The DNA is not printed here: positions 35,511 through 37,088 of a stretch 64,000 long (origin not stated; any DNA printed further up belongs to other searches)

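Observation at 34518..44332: Glucosylglycerate-primed alpha-glucan (MGLP-like) biosynthesis locus: PGI/PMI, GT4, gpgS (GTGA-coupled), MscS, GH57, glgC, GH57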

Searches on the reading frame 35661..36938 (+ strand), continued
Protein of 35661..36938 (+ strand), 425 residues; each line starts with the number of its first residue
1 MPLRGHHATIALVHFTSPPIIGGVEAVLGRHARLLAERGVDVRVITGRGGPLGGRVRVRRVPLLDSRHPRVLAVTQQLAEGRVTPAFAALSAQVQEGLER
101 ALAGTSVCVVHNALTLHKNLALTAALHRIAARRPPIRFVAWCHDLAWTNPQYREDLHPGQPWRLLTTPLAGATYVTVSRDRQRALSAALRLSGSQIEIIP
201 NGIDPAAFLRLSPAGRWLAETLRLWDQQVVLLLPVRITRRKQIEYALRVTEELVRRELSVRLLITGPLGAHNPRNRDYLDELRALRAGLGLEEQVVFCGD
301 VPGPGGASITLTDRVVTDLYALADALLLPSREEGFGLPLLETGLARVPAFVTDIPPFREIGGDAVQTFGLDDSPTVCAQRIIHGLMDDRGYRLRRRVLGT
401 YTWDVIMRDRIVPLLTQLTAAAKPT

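Call 39: search_protein_families(library=ncbifam, proteins=[L005:8737-9999:+, L011:5999-7336:+, L011:7367-8578:+, L012:5638-6765:+, L012:6546-8984:+, L012:3261-5084:+, L014:11186-13456:+, L005:13242-14468:+, L003:13772-15535:+, P0100], max_evalue=0.00001)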
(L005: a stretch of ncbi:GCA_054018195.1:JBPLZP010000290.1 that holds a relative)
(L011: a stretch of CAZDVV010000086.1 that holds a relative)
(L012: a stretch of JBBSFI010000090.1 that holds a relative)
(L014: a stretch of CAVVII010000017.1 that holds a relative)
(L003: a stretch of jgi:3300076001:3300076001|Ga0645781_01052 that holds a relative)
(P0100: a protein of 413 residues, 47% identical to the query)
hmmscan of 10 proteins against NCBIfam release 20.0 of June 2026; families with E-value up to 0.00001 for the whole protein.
L005:8737-9999:+ (420 aa): 2 families
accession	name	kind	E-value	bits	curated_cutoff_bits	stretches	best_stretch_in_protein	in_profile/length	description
NF041101.1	manno_glu_gly_synth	equivalog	4.9e-71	239.7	640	1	7-410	2-427/431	mannosylglucosylglycerate synthase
NF038229.1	Glyco4_Geo_Pelo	equivalog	2.3e-07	30.1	400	1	308-416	230-335/338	GPMC system family 4 glycosyltransferase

L011:5999-7336:+ (445 aa): 5 families
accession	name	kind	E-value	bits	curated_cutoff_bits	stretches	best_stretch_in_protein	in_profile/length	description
NF041101.1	manno_glu_gly_synth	equivalog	6.5e-67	226.1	640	1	24-427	2-427/431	mannosylglucosylglycerate synthase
TIGR04047.1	MSMEG_0565_glyc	hypoth_equivalog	8e-10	38.3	259.85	1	191-406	141-347/373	MSMEG_0565 family glycosyltransferase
NF038229.1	Glyco4_Geo_Pelo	equivalog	2.1e-06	27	400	1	234-363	151-267/338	GPMC system family 4 glycosyltransferase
NF038295.1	EPS_HpsP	equivalog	3.3e-06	26.4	550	1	186-432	151-385/388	hormogonium polysaccharide biosynthesis glycosyltransferase HpsP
NF012028.0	PRK15484.1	subfamily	5.5e-06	25.7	618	1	213-420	165-364/380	lipopolysaccharide N-acetylglucosaminyltransferase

L011:7367-8578:+ (404 aa): 5 families
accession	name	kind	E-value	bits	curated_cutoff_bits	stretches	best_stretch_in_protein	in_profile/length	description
NF041101.1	manno_glu_gly_synth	equivalog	2.4e-18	66.1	640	1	4-341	2-348/431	mannosylglucosylglycerate synthase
TIGR03999.1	thiol_BshA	equivalog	1e-08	34.5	273.7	1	287-402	247-364/375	N-acetyl-alpha-D-glucosaminyl L-malate synthase BshA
NF038255.1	exopoly_VpsD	equivalog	1e-08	34.5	300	1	216-347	201-317/381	VpsD family glycosyltransferase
TIGR04047.1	MSMEG_0565_glyc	hypoth_equivalog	1.2e-07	31.2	259.85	1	308-399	272-367/373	MSMEG_0565 family glycosyltransferase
NF038295.1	EPS_HpsP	equivalog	7.8e-06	25.1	550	0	188-343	180-318/388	hormogonium polysaccharide biosynthesis glycosyltransferase HpsP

L012:5638-6765:+ (375 aa): 6 families
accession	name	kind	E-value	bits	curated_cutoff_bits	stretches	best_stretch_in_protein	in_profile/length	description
TIGR04047.1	MSMEG_0565_glyc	hypoth_equivalog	1.9e-10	40.4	259.85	1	155-356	160-362/373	MSMEG_0565 family glycosyltransferase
TIGR03449.1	mycothiol_MshA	equivalog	2e-09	36.9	462.5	1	140-297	174-325/406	D-inositol-3-phosphate glycosyltransferase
NF041101.1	manno_glu_gly_synth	equivalog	1.7e-08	33.6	640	1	61-301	94-345/431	mannosylglucosylglycerate synthase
NF038229.1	Glyco4_Geo_Pelo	equivalog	6.4e-08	32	400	1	147-298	126-260/338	GPMC system family 4 glycosyltransferase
NF041876.1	EPS_EpsE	equivalog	7e-07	28.8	400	1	131-305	163-325/389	exopolysaccharide biosynthesis GT4 family glycosyltransferase EpsE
NF038255.1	exopoly_VpsD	equivalog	1.3e-06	27.6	300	1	191-302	206-309/381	VpsD family glycosyltransferase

L012:6546-8984:+ (812 aa): 21 families
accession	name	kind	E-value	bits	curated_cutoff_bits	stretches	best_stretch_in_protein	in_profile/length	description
NF003811.1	PRK05402.1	equivalog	1.9e-299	994.6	741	1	186-804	1-617/619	1,4-alpha-glucan branching protein GlgB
TIGR01515.1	branching_enzym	equivalog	2.7e-282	937.8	463.95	1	187-803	1-605/607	1,4-alpha-glucan branching enzyme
NF008967.0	PRK12313.1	equivalog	4.6e-279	927.1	577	1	185-806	9-627/633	1,4-alpha-glucan branching protein GlgB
NF011293.0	PRK14705.1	equivalog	1.7e-264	880.5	2376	1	82-800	502-1216/1224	1,4-alpha-glucan branching enzyme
NF009221.0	PRK12568.1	equivalog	8.1e-261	867.3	1270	1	78-803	19-740/745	1,4-alpha-glucan branching enzyme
NF011294.0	PRK14706.1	equivalog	7e-216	718.4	1284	1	203-805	30-623/642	1,4-alpha-glucan branching enzyme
TIGR02402.1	trehalose_TreZ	equivalog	5.8e-46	156.9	538.8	1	217-493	2-250/545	malto-oligosyltrehalose trehalohydrolase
TIGR02104.1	pulA_typeI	equivalog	8.3e-21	73.7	504.5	1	215-489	20-320/605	type I pullulanase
TIGR02100.1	glgX_debranch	equivalog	1.7e-16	59.5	640.9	1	308-491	139-344/688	glycogen debranching protein GlgX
TIGR02456.1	treS_nterm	equivalog_domain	4.8e-15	55.1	678.35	1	327-426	8-103/539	maltose alpha-D-glucosyltransferase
NF041321.1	Alpha-amyl_MalA_Halo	equivalog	8.6e-15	54.1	875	1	317-489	253-426/666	alpha-amylase MalA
TIGR02403.1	trehalose_treC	equivalog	2.7e-10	39.6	799.05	1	327-425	7-101/544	alpha,alpha-phosphotrehalase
NF002983.0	PRK03705.1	equivalog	3.6e-10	38.6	901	1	302-492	134-340/658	glycogen debranching protein GlgX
TIGR02102.1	pullulan_Gpos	equivalog_domain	5e-10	37.8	1042.25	1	202-490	318-644/1113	pullulanase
TIGR02401.1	trehalose_TreY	equivalog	1.4e-09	36.8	498.65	1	349-424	15-90/838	malto-oligosyltrehalose synthase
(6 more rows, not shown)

L012:3261-5084:+ (607 aa): 31 families (the best 25 are shown)
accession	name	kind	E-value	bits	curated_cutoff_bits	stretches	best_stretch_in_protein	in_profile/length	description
NF001964.0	PRK00741.1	equivalog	1e-210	700.7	473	1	72-597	6-523/529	peptide chain release factor 3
TIGR00503.1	prfC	equivalog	1e-190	634.7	466.95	1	72-597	5-522/527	peptide chain release factor 3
NF009381.0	PRK12740.1-5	subfamily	2.4e-65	221.3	583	1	76-539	7-472/692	elongation factor G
TIGR00484.1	EF-G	equivalog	4.3e-59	200.3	659.4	1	74-537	6-473/691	elongation factor G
NF012153.1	tet_protect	equivalog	2.8e-54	184.4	775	2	82-213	4-131/614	tetracycline resistance ribosomal protection protein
NF009891.0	PRK13351.1-1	equivalog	1.9e-51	175.5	597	1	77-478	8-401/681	elongation factor G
NF000120.3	47473_otr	exception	1.1e-44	153.1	900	1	82-540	6-417/608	tetracycline resistance ribosomal protection protein Otr(A)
NF033148.1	tet_protect_M_W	exception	4.5e-38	131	1100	1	82-211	7-132/639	TetM/TetW/TetO/TetS family tetracycline resistance ribosomal protection protein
NF058620.1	EFG2_Bacteroid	exception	1.8e-35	122.5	1000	1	79-471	10-400/717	elongation factor G2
NF009379.0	PRK12740.1-3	equivalog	1.9e-35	122.6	513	1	77-535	7-450/674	elongation factor G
TIGR01394.1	TypA_BipA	equivalog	5.5e-35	120.7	757.3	1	79-222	2-139/594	translational GTPase TypA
NF009377.1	PRK12740.1-1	equivalog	1.2e-33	116.5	890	1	76-535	11-483/700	elongation factor G-like protein EF-G2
TIGR01393.1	lepA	equivalog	5.5e-32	110.9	533.9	1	78-230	3-153/595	translation elongation factor 4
NF012155.1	tet_protect_M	exception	9.4e-32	110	1420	1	82-211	7-132/639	tetracycline resistance ribosomal protection protein Tet(M)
NF012154.0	tet_protect_Q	exception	1.5e-29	102.8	1425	1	82-212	7-133/638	tetracycline resistance ribosomal protection protein Tet(Q)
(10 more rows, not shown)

L014:11186-13456:+ (756 aa): 15 families
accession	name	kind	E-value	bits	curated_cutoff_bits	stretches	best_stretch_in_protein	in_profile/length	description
NF003811.1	PRK05402.1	equivalog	2.8e-301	1000.6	741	1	110-728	2-618/619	1,4-alpha-glucan branching protein GlgB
TIGR01515.1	branching_enzym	equivalog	2.5e-289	961.1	463.95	1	110-725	1-604/607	1,4-alpha-glucan branching enzyme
NF008967.0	PRK12313.1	equivalog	1.6e-279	928.6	577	1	108-732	9-630/633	1,4-alpha-glucan branching protein GlgB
NF009221.0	PRK12568.1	equivalog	3.4e-266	885.1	1270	1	5-727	25-741/745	1,4-alpha-glucan branching enzyme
NF011293.0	PRK14705.1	equivalog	2e-254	847.2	2376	1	7-728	505-1221/1224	1,4-alpha-glucan branching enzyme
NF011294.0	PRK14706.1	equivalog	3.6e-204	679.7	1284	1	125-724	29-619/642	1,4-alpha-glucan branching enzyme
TIGR02402.1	trehalose_TreZ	equivalog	2.4e-44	151.5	538.8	1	140-416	2-250/545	malto-oligosyltrehalose trehalohydrolase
TIGR02100.1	glgX_debranch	equivalog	3.9e-16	58.3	640.9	1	234-414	142-344/688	glycogen debranching protein GlgX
TIGR02104.1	pulA_typeI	equivalog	5.5e-16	57.8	504.5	1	138-412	20-320/605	type I pullulanase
TIGR02456.1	treS_nterm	equivalog_domain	3.9e-14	52.1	678.35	1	242-348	1-102/539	maltose alpha-D-glucosyltransferase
NF041321.1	Alpha-amyl_MalA_Halo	equivalog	1.7e-09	36.7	875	1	242-412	255-426/666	alpha-amylase MalA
TIGR02401.1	trehalose_TreY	equivalog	2.2e-08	32.8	498.65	1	275-347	18-90/838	malto-oligosyltrehalose synthase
NF002983.0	PRK03705.1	equivalog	7.6e-08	30.9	901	1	222-415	131-340/658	glycogen debranching protein GlgX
NF051899.1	BetGalacBglAAgro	equivalog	9.5e-08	30.9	900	0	249-347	7-101/537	beta-galactosidase BglA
NF011085.0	PRK14511.1-2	equivalog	9.3e-07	27.3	1312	1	275-348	21-94/873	malto-oligosyltrehalose synthase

L005:13242-14468:+ (408 aa): 19 families
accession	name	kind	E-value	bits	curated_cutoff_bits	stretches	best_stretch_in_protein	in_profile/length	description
NF045917.1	PhserinePhPspA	equivalog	4.5e-51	173.5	350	1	8-197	3-192/211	phosphoserine phosphatase PspA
TIGR03162.1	ribazole_cobC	equivalog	1.1e-47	161.7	162.9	1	10-185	2-174/176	alpha-ribazole phosphatase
NF005567.0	PRK07238.1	equivalog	1.9e-41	142.6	326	1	3-162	174-333/378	bifunctional RNase H/acid phosphatase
NF011580.0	PRK15004.1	equivalog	9.6e-30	104.1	250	1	8-188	2-182/203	adenosylcobalamin/alpha-ribazole phosphatase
NF009994.0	PRK13463.1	equivalog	7.6e-28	97.7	277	1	7-176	3-172/203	phosphoserine phosphatase 1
NF002901.0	PRK03482.1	equivalog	3.3e-26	92.2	261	1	9-170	4-165/215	2,3-diphosphoglycerate-dependent phosphoglycerate mutase GpmB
TIGR03848.1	MSMEG_4193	subfamily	1.3e-25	90.1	203.85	1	10-175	3-172/204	MSMEG_4193 family putative phosphomutase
NF038349.1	dPGM_arch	equivalog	1.1e-19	71.1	225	1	11-192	3-174/194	2,3-diphosphoglycerate-dependent phosphoglycerate mutase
NF009993.0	PRK13462.1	equivalog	4.2e-18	65.7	226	1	9-156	8-148/203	acid phosphatase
NF002339.0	PRK01295.1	equivalog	8.5e-18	64.6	316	1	10-155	6-158/206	2,3-bisphosphoglycerate-dependent phosphoglycerate mutase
NF010718.0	PRK14120.1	equivalog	7.4e-16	58.2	366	1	7-123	5-126/249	phosphoglyceromutase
TIGR01258.1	pgm_1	subfamily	1.7e-15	57.1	81.7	1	9-122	3-121/245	2,3-bisphosphoglycerate-dependent phosphoglycerate mutase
NF002217.0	PRK01112.1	equivalog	6.8e-15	55.1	320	1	7-68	2-63/228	2,3-bisphosphoglycerate-dependent phosphoglycerate mutase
NF010713.0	PRK14115.1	equivalog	3.8e-14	52.6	305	1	8-122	3-122/248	2,3-diphosphoglycerate-dependent phosphoglycerate mutase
NF010717.0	PRK14119.1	equivalog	8.5e-09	35.3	378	1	9-123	4-123/228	2,3-diphosphoglycerate-dependent phosphoglycerate mutase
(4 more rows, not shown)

L003:13772-15535:+ (587 aa): 7 families
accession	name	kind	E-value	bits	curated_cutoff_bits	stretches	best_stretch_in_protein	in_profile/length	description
TIGR03852.1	sucrose_gtfA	equivalog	1e-62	212.3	334.4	1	56-537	3-463/470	sucrose phosphorylase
TIGR02456.1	treS_nterm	equivalog_domain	4.5e-48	164.1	678.35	1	86-352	40-309/539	maltose alpha-D-glucosyltransferase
TIGR02403.1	trehalose_treC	equivalog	3.7e-27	95.2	799.05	1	87-243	40-201/544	alpha,alpha-phosphotrehalase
NF008183.0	PRK10933.1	subfamily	5e-19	68.4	535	1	78-243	40-208/551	alpha,alpha-phosphotrehalase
NF051899.1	BetGalacBglAAgro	equivalog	1.7e-17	63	900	1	86-243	40-205/537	beta-galactosidase BglA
NF041090.1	Cyc-maltodext_AglB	equivalog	2.8e-17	62.7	540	1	87-165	78-161/470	cyclomaltodextrinase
NF008051.0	PRK10785.1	equivalog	2e-12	46.1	568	1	91-156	196-266/607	maltodextrin glucosidase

P0100 (413 aa): 12 families
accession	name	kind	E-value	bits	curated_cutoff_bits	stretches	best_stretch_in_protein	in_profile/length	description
TIGR04047.1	MSMEG_0565_glyc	hypoth_equivalog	3.5e-21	75.7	259.85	1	167-398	142-363/373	MSMEG_0565 family glycosyltransferase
TIGR03449.1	mycothiol_MshA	equivalog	3.8e-15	55.7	462.5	1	169-347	170-336/406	D-inositol-3-phosphate glycosyltransferase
NF041101.1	manno_glu_gly_synth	equivalog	8.5e-15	54.4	640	1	3-249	2-252/431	mannosylglucosylglycerate synthase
NF038229.1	Glyco4_Geo_Pelo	equivalog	6.7e-12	45.1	400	1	168-347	114-270/338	GPMC system family 4 glycosyltransferase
NF038255.1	exopoly_VpsD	equivalog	4.9e-11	42.1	300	1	228-400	210-370/381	VpsD family glycosyltransferase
TIGR02149.1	glgA_Coryne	subfamily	2.5e-10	40.1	302.4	1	167-356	148-330/391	glycogen synthase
TIGR03999.1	thiol_BshA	equivalog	3.4e-10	39.4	273.7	1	169-380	150-339/375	N-acetyl-alpha-D-glucosaminyl L-malate synthase BshA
NF053787.1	GlcN_PG_synth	equivalog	1.1e-09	37.7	480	1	304-401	251-351/361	N-acetylglucosaminyl phosphatidylglycerol synthase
TIGR04157.1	glyco_rSAM_CFB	subfamily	1.6e-09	37.3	400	0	168-260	174-266/406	TIGR04157 family glycosyltransferase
TIGR02472.1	sucr_P_syn_N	equivalog_domain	4.7e-09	35.6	576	1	186-345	208-371/439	sucrose-phosphate synthase, putative, glycosyltransferase domain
TIGR03088.1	stp2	hypoth_equivalog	5.9e-08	32.2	409.05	1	166-374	139-333/374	TIGR03088 family PEP-CTERM/XrtA system glycosyltransferase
NF038295.1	EPS_HpsP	equivalog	6.8e-06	25.3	550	0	209-402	195-380/388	hormogonium polysaccharide biosynthesis glycosyltransferase HpsP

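Call 54: find_related_loci(query=A2, collection=metagenome_contigs, flank=10000)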
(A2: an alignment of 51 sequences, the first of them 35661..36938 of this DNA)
Query A2 (425 aa) in metagenome_contigs; peptide patterns used: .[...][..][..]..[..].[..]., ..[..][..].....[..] (x = any residue, [..] = any of these).
600 stretches matched a pattern (row limit reached: there are more); 555 encode a relative of the query (tblastn E <= 1e-3); the best 80 are kept; 80 distinct loci.
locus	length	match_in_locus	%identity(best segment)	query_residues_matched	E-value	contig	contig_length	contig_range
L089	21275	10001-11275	95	1-425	0e+0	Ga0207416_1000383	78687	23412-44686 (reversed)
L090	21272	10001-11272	92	1-424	0e+0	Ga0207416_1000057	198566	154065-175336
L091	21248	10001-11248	70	10-425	0e+0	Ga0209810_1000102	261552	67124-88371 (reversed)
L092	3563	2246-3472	67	9-417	0e+0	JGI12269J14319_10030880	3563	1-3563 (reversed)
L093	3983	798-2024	67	9-417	0e+0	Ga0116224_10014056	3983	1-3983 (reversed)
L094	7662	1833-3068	69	10-421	3e-178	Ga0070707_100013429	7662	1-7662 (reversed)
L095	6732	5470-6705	69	10-421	6e-178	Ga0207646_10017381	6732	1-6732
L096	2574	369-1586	67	10-415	0e+0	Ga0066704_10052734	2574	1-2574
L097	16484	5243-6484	66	10-424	2e-171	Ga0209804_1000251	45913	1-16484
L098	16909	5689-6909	66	10-424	5e-168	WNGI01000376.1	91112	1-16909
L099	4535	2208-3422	61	9-412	2e-155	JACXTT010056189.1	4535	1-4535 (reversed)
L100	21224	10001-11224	68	10-418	4e-172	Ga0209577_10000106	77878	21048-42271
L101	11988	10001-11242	50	10-424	2e-123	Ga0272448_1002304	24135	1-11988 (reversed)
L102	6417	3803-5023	49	10-418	4e-119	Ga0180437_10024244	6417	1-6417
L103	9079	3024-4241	47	10-417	4e-119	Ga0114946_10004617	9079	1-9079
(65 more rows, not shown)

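Call 59: predict_structure(alignment_id=A2)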
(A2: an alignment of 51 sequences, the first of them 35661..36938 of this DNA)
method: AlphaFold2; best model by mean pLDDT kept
length: 425 residues; sequences in the alignment: 51
mean_pLDDT: 92.9   pTM: 0.87
mean pLDDT of the five models: 92.9, 92.8, 92.5, 91.7, 91.0
residues with pLDDT >= 90: 354; 70-90: 61; 50-70: 6; < 50: 4
segments of 3 or more residues with pLDDT < 50: none
pLDDT, mean of each block of 10 residues (from residue 1): 64 92 88 94 96 92 95 93 95 97 96 87 96 93 86 85 93 96 94 96 94 95 96 95 98 98 94 92 98 96 87 96 97 87 96 94 95 97 97 96 96 94 70
secondary structure, 60 per line:
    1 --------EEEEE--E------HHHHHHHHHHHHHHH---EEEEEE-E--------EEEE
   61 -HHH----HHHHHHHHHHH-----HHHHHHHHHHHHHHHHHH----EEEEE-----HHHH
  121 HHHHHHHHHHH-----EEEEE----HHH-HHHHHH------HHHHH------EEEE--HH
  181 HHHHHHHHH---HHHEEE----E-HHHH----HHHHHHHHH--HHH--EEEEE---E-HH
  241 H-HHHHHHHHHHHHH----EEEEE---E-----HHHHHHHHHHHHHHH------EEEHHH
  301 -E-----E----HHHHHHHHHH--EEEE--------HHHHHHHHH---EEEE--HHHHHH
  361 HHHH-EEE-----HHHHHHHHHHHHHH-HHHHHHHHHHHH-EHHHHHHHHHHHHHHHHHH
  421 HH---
elements in order: E9-13 H23-37 E41-46 E57-60 H69-79 H85-102 E107-111 H117-131 E137-141 H150-155 H162-166 E173-176 H179-189 E196-198 H205-208 H213-221 E229-233 H243-255 E260-264 H274-288 E295-297 H313-322 E325-328 H337-345 E349-352 H355-364 E366-368 H374-387 H389-400 H403-422

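Call 63: fold_search(model_id=the predicted structure, library=pdb)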
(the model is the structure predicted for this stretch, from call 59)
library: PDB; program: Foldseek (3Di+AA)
matches with E <= 10: 1506; with E <= 0.001: 508
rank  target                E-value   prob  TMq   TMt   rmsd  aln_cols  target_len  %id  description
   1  5d00_B                1.6e-17  1.00  0.38  0.43  17.4       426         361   19  Crystal structure of BshA from B. subtilis complexed with N-acetylglucosaminyl-malate and UMP (released 2016-09-07)
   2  5d01_B                3.6e-17  1.00  0.38  0.44  17.2       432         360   19  Crystal structure of BshA from B. subtilis complexed with N-acetylglucosaminyl-malate (released 2016-09-07)
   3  3mbo_A                3.7e-16  1.00  0.39  0.44  17.7       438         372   18  Crystal Structure of the Glycosyltransferase BaBshA bound with UDP and L-malate (released 2010-09-29)
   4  5d00_A                5.8e-16  1.00  0.37  0.42  17.4       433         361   19  Crystal structure of BshA from B. subtilis complexed with N-acetylglucosaminyl-malate and UMP (released 2016-09-07)
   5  2jjm_A                9.5e-16  1.00  0.37  0.43  17.2       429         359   20  Crystal Structure of a family GT4 glycosyltransferase from Bacillus anthracis ORF BA1558. (released 2008-08-05)
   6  5d01_A                2.2e-15  1.00  0.36  0.42  17.7       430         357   19  Crystal structure of BshA from B. subtilis complexed with N-acetylglucosaminyl-malate (released 2016-09-07)
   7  6d9t                  2.9e-15  1.00  0.38  0.42  17.6       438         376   18  BshA from Staphylococcus aureus complexed with UDP (released 2019-05-08)
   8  3mbo_D                7.4e-15  1.00  0.36  0.40  17.3       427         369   18  Crystal Structure of the Glycosyltransferase BaBshA bound with UDP and L-malate (released 2010-09-29)
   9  3c48_B                1.0e-14  1.00  0.41  0.44  16.5       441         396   16  Structure of the retaining glycosyltransferase MshA: The first step in mycothiol biosynthesis. Organism: Corynebacteri (released 2008-03-25)
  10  3fro_A                1.2e-14  1.00  0.39  0.38  17.0       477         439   19  Crystal structure of Pyrococcus abyssi glycogen synthase with open and closed conformations (released 2010-01-12)
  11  3mbo_C                2.5e-14  1.00  0.37  0.41  17.7       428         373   18  Crystal Structure of the Glycosyltransferase BaBshA bound with UDP and L-malate (released 2010-09-29)
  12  3mbo_G                2.5e-14  1.00  0.37  0.42  17.6       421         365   19  Crystal Structure of the Glycosyltransferase BaBshA bound with UDP and L-malate (released 2010-09-29)
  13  3c48_A                3.5e-14  1.00  0.42  0.44  16.6       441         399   16  Structure of the retaining glycosyltransferase MshA: The first step in mycothiol biosynthesis. Organism: Corynebacteri (released 2008-03-25)
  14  6n1x                  4.4e-14  1.00  0.38  0.42  17.5       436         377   18  BshA from Staphylococcus aureus complexed with UDP and N-acetylglucosamine (released 2019-08-21)
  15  3mbo_B                5.8e-14  1.00  0.38  0.43  17.3       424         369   19  Crystal Structure of the Glycosyltransferase BaBshA bound with UDP and L-malate (released 2010-09-29)
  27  6tvp_B                6.3e-13  1.00  0.41  0.44  17.1       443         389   16  Structure of Mycobacterium smegmatis alpha-maltose-1-phosphate synthase GlgM (released 2020-04-22)
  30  6tvp_A                7.8e-13  1.00  0.40  0.44  18.1       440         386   15  Structure of Mycobacterium smegmatis alpha-maltose-1-phosphate synthase GlgM (released 2020-04-22)
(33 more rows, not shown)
